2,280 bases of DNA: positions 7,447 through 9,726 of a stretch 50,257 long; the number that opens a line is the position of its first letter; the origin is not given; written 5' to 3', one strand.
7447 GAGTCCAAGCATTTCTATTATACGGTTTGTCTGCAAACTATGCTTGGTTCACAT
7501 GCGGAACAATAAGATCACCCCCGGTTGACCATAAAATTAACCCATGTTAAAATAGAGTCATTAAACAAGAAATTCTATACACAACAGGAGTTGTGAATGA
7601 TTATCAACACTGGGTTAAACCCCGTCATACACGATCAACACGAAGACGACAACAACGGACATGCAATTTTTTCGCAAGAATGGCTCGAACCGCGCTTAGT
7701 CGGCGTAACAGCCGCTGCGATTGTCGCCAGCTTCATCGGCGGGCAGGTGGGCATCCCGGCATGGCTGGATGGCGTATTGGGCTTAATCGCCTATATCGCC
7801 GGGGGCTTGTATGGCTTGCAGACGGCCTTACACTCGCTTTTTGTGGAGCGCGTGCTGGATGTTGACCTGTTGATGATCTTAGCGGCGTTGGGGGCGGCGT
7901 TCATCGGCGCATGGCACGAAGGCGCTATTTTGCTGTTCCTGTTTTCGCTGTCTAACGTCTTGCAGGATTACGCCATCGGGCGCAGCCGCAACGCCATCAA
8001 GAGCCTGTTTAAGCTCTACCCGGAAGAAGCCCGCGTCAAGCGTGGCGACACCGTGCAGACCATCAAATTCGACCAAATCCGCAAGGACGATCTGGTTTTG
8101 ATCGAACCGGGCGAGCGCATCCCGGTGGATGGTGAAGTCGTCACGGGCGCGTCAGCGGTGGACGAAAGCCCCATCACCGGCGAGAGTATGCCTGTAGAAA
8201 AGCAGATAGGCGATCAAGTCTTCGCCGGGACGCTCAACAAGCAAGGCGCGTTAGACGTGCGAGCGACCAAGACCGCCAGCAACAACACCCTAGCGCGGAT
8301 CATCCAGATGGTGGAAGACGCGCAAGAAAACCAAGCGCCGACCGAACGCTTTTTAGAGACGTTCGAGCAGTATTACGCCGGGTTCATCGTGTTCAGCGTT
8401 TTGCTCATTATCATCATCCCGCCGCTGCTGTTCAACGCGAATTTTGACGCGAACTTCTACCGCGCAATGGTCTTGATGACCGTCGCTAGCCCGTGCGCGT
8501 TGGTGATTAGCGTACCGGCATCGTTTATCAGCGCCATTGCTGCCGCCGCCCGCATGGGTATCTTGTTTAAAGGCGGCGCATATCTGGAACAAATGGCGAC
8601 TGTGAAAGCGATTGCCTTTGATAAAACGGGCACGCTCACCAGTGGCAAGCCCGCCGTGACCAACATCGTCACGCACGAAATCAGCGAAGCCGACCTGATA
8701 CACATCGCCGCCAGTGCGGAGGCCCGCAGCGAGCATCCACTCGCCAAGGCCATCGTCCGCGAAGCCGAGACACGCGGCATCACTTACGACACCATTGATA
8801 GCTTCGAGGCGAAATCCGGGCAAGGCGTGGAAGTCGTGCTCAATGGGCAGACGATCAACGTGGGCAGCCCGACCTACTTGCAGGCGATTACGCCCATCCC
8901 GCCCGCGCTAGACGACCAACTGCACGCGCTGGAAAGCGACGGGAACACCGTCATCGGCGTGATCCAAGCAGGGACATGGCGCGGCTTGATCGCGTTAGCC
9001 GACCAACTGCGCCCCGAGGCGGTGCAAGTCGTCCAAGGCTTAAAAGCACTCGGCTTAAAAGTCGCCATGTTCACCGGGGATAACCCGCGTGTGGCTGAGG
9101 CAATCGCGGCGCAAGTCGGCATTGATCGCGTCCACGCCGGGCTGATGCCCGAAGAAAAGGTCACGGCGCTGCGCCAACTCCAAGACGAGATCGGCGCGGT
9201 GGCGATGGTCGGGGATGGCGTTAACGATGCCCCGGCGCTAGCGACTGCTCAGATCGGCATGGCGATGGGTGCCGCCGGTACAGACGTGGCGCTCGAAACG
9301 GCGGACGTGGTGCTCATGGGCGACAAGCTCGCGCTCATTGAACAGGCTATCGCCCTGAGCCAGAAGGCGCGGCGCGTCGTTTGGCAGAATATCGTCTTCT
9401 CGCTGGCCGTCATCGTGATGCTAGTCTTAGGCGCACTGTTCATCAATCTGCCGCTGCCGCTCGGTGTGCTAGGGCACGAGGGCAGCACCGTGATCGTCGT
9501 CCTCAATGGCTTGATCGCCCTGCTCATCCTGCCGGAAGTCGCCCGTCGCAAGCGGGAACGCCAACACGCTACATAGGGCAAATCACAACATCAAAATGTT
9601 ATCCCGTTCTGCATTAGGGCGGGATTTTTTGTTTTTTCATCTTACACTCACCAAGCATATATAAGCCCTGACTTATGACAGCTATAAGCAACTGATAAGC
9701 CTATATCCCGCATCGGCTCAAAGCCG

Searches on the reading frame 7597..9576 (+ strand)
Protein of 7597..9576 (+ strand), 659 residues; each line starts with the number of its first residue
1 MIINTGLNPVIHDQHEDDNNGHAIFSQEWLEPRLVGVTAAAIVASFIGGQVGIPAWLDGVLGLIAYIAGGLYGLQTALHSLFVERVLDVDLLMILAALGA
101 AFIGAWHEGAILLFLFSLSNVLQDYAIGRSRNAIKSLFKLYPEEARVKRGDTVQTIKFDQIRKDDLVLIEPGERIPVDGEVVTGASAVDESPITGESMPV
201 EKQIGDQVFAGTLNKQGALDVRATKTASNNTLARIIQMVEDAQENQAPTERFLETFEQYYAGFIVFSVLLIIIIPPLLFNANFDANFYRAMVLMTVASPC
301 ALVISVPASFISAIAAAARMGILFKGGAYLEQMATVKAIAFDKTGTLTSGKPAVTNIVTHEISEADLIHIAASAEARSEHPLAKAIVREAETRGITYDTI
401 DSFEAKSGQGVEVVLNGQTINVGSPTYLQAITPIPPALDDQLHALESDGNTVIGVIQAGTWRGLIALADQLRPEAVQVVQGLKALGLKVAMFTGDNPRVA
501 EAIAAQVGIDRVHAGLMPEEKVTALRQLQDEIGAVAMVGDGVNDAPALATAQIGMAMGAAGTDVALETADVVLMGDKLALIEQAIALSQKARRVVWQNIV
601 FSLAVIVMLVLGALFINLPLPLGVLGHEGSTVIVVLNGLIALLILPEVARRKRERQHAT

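Call 16: find_encoding_contigs(protein=window:7597-9576:+, flank=3000, max_places=4)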
Protein window:7597-9576:+ (659 aa): no gene with exactly this product is on record in the collection.
